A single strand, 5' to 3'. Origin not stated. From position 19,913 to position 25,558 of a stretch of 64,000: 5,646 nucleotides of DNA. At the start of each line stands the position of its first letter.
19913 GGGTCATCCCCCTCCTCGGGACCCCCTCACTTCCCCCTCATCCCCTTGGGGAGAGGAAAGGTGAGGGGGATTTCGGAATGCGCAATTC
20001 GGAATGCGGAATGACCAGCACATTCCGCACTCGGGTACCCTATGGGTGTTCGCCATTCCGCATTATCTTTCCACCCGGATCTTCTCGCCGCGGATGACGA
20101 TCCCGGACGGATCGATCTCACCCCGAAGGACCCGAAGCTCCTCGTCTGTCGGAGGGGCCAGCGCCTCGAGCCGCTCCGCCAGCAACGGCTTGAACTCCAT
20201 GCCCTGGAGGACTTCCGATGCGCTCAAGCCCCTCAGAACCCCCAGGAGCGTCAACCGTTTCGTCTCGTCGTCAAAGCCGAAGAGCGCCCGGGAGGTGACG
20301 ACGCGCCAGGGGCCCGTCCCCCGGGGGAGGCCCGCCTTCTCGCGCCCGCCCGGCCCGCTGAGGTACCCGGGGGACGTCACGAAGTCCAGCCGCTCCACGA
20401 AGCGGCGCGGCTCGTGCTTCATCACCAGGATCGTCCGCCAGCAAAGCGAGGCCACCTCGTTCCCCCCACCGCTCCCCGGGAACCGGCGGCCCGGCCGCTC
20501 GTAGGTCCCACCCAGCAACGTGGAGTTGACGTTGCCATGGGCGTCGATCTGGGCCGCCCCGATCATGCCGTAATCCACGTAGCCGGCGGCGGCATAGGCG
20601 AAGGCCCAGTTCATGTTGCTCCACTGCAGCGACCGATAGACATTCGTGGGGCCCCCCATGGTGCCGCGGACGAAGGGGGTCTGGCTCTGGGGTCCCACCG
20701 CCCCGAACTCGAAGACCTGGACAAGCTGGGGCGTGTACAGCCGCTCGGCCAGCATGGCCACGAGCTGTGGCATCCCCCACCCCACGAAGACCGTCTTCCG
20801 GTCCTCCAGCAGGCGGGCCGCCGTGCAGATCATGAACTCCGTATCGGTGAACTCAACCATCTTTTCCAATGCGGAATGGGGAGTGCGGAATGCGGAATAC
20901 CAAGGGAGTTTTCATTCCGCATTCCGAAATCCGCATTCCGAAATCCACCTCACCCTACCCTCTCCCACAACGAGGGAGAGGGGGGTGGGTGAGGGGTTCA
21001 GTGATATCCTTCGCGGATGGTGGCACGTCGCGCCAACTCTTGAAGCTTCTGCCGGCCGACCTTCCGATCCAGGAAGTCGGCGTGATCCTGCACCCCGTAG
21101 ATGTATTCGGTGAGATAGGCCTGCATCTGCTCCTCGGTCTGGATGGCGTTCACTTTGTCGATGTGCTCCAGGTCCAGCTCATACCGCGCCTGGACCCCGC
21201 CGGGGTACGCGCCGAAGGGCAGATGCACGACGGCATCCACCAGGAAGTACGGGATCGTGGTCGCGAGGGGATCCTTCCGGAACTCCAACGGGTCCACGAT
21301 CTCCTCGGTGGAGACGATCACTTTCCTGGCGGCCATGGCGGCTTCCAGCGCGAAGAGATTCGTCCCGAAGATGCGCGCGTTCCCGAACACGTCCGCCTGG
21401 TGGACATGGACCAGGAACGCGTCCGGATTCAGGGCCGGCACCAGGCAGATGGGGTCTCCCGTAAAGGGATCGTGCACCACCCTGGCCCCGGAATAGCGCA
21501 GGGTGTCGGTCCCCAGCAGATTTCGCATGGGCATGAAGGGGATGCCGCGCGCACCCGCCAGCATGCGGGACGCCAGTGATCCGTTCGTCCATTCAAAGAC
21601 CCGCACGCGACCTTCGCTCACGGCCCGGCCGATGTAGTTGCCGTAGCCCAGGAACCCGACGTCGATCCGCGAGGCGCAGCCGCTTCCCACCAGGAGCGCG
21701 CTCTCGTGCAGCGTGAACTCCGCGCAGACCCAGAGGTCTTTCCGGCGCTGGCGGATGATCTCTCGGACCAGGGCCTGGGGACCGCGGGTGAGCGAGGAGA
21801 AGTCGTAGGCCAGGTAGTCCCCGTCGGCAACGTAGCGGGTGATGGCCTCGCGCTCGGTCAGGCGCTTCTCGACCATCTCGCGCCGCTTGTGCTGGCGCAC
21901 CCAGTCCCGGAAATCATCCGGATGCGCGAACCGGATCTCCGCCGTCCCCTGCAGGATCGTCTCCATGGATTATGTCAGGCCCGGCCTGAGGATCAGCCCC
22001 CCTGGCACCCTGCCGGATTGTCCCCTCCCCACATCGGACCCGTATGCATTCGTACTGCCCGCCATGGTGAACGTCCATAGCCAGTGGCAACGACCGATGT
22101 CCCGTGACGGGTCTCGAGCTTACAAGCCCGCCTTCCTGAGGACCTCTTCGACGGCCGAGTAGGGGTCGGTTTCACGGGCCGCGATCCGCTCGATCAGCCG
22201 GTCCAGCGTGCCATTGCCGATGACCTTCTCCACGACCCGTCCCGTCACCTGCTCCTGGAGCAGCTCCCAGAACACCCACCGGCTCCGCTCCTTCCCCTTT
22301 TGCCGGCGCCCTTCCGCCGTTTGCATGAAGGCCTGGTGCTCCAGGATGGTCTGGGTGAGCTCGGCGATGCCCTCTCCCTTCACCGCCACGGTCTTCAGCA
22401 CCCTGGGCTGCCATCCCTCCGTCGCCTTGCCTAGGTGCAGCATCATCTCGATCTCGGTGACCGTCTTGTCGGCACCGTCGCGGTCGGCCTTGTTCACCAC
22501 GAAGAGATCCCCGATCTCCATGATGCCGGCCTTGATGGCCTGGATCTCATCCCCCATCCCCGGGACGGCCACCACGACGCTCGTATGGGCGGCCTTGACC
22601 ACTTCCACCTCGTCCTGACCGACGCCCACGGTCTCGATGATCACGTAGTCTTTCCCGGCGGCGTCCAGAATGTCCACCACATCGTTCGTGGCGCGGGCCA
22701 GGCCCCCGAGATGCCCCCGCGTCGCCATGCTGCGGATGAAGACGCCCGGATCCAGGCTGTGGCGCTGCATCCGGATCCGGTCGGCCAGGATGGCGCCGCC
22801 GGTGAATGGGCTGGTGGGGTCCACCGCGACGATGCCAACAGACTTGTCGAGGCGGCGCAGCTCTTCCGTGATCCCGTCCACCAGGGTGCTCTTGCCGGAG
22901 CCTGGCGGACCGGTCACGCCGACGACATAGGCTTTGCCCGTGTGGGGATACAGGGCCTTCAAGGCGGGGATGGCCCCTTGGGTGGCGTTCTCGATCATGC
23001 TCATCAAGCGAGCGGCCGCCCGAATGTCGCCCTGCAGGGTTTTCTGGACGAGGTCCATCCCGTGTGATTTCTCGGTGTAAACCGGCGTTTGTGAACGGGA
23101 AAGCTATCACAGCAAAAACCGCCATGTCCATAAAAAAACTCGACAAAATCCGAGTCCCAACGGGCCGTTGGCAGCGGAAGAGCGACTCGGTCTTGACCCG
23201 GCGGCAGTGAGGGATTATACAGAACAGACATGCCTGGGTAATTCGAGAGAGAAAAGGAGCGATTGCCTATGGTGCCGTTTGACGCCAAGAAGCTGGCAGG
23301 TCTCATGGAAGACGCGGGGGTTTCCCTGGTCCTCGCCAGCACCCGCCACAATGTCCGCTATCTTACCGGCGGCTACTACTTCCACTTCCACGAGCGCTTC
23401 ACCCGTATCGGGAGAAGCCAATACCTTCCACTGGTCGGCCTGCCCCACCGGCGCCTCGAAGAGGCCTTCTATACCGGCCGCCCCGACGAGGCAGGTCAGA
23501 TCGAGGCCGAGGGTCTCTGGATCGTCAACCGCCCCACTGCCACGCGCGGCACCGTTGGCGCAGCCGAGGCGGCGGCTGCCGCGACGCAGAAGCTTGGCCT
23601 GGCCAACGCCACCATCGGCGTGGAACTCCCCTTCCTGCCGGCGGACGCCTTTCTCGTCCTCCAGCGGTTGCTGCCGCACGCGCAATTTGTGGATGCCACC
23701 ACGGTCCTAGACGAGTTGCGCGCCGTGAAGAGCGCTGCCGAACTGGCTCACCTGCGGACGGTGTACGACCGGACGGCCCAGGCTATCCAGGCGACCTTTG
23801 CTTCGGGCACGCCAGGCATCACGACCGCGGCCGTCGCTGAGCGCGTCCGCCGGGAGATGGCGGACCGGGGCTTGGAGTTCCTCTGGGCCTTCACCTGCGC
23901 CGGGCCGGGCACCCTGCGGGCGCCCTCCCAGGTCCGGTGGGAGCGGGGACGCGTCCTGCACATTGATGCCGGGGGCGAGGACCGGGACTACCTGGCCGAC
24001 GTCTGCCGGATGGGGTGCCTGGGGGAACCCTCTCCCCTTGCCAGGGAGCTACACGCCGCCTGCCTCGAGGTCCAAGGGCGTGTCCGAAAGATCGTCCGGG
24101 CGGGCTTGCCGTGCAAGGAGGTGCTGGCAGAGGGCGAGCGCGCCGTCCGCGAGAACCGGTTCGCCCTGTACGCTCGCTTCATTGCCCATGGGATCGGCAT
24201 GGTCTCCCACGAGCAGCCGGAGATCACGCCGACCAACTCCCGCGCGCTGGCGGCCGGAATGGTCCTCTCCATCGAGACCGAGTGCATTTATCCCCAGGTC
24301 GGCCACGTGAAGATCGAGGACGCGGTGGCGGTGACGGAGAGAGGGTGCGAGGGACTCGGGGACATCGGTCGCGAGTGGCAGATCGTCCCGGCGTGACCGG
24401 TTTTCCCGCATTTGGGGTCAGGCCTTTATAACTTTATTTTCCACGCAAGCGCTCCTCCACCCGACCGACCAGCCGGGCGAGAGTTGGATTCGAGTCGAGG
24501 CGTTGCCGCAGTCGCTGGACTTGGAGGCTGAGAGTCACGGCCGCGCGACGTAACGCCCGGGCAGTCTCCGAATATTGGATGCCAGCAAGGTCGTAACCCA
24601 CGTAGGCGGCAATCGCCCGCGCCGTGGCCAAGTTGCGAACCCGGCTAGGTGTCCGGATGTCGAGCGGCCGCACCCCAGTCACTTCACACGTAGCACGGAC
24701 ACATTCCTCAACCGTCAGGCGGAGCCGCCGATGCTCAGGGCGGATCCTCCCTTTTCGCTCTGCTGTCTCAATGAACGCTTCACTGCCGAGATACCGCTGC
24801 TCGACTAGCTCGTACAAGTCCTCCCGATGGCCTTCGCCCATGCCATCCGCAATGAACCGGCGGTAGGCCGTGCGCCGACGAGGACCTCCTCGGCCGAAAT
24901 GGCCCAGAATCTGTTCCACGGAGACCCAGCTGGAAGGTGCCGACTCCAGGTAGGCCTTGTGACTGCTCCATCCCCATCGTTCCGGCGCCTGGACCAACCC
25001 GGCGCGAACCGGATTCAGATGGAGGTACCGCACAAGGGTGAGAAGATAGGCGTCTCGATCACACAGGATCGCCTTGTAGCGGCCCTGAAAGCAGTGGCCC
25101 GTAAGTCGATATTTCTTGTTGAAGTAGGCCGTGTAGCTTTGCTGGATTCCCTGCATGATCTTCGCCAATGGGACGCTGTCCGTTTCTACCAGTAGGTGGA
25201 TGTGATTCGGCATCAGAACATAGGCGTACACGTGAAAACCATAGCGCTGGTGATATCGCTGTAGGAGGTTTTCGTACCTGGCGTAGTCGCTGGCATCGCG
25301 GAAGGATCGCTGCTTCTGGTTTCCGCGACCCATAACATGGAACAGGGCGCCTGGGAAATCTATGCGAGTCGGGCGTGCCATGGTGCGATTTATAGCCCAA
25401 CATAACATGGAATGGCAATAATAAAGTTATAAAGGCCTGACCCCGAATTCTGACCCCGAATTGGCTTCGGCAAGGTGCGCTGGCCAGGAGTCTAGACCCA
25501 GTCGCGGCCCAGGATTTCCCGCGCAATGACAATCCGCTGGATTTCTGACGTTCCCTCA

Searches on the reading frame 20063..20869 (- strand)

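Call 11: search_protein_families(library=pfam, proteins=[window:20063-20869:-], max_evalue=0.00001)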
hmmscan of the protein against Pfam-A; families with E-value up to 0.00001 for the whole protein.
window:20063-20869:- (268 aa): 1 family
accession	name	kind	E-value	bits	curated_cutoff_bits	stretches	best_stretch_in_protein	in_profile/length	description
PF01144.29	CoA_trans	-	2.4e-19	70.1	23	1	16-218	7-212/217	Coenzyme A transferase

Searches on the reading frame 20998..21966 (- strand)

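Call 11: search_protein_families(library=pfam, proteins=[window:20998-21966:-], max_evalue=0.00001)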
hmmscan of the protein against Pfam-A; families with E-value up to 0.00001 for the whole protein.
window:20998-21966:- (322 aa): 1 family
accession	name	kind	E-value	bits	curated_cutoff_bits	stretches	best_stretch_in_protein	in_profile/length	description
PF01144.29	CoA_trans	-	9.7e-23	81.1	23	1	39-248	5-216/217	Coenzyme A transferase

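Call 39: search_protein_families(library=ncbifam, proteins=[window:20998-21966:-], max_evalue=1e-10)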
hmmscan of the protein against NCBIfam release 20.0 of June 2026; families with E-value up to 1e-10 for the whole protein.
window:20998-21966:- (322 aa): 0 families

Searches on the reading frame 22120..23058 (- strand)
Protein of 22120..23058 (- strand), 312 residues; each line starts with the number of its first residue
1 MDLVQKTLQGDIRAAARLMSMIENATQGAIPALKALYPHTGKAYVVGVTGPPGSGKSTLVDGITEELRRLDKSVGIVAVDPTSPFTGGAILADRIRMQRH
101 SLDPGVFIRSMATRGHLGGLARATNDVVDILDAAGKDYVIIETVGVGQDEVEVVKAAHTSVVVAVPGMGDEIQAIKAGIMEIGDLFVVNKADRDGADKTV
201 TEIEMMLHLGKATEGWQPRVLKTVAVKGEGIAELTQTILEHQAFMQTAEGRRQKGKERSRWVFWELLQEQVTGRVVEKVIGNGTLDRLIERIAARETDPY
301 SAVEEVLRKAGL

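Call 11: search_protein_families(library=pfam, proteins=[window:22120-23058:-], max_evalue=0.00001)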
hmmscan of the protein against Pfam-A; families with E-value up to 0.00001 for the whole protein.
window:22120-23058:- (312 aa): 2 families
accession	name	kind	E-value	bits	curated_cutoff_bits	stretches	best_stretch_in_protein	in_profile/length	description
PF03308.22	MeaB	-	3e-92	308.9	23.1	1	16-278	2-271/273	Methylmalonyl Co-A mutase-associated GTPase MeaB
PF02492.25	cobW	-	3e-06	27.4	20.7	0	45-205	2-167/180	CobW/HypB/UreG, nucleotide-binding domain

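Call 68: search_protein_families(library=ncbifam, proteins=[window:22120-23058:-], max_evalue=1e-10)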
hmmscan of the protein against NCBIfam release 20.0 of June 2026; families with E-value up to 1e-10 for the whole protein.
window:22120-23058:- (312 aa): 3 families
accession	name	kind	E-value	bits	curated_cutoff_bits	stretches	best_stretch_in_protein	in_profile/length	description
TIGR00750.1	lao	equivalog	8.3e-106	353.5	240.75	1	10-307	1-299/300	methylmalonyl Co-A mutase-associated GTPase MeaB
NF006958.0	PRK09435.1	equivalog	5.3e-72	242.6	329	1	3-308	13-326/333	methylmalonyl Co-A mutase-associated GTPase MeaB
NF045497.1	IsobCoAmut_IcmF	equivalog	3.9e-37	127.6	1500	1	7-208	149-356/1076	fused isobutyryl-CoA mutase/GTPase IcmF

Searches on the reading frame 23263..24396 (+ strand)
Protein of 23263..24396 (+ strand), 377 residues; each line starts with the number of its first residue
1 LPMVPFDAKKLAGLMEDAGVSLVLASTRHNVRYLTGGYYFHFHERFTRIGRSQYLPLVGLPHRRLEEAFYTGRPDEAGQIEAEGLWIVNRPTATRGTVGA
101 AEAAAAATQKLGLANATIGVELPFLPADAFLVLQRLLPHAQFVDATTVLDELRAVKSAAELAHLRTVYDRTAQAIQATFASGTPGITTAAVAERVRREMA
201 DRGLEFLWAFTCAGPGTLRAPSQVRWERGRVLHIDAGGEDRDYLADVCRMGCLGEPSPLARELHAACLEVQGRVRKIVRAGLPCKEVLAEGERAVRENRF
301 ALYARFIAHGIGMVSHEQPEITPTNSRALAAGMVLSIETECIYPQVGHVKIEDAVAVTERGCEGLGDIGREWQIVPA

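Call 11: search_protein_families(library=pfam, proteins=[window:23263-24396:+], max_evalue=0.00001)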
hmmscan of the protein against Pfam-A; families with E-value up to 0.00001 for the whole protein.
window:23263-24396:+ (377 aa): 2 families
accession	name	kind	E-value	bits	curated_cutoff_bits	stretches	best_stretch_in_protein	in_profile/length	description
PF00557.29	Peptidase_M24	-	9.7e-34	117.4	23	1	163-359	2-208/208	Metallopeptidase family M24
PF01321.24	Creatinase_N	-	3.4e-11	44.2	22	1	9-155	3-128/128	Creatinase/Prolidase N-terminal domain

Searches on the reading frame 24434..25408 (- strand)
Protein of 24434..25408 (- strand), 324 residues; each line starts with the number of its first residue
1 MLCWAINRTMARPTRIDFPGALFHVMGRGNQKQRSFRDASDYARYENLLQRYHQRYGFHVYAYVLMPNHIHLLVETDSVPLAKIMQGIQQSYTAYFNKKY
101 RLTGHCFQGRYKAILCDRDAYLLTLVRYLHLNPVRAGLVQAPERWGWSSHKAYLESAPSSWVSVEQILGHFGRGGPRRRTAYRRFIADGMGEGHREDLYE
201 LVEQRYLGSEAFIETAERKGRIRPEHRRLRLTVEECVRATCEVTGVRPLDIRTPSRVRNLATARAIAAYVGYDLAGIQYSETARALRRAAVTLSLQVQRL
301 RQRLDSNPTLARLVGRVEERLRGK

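Call 11: search_protein_families(library=pfam, proteins=[window:24434-25408:-], max_evalue=0.00001)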
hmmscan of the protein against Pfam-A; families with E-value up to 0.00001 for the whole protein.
window:24434-25408:- (324 aa): 2 families
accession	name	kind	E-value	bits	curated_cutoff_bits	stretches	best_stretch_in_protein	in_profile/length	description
PF01797.21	Y1_Tnp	-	3.4e-14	53.4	23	1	23-130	7-119/121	Transposase IS200 like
PF08299.17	Bac_DnaA_C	-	4.7e-06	27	31.5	1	234-288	2-57/69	Bacterial dnaA protein helix-turn-helix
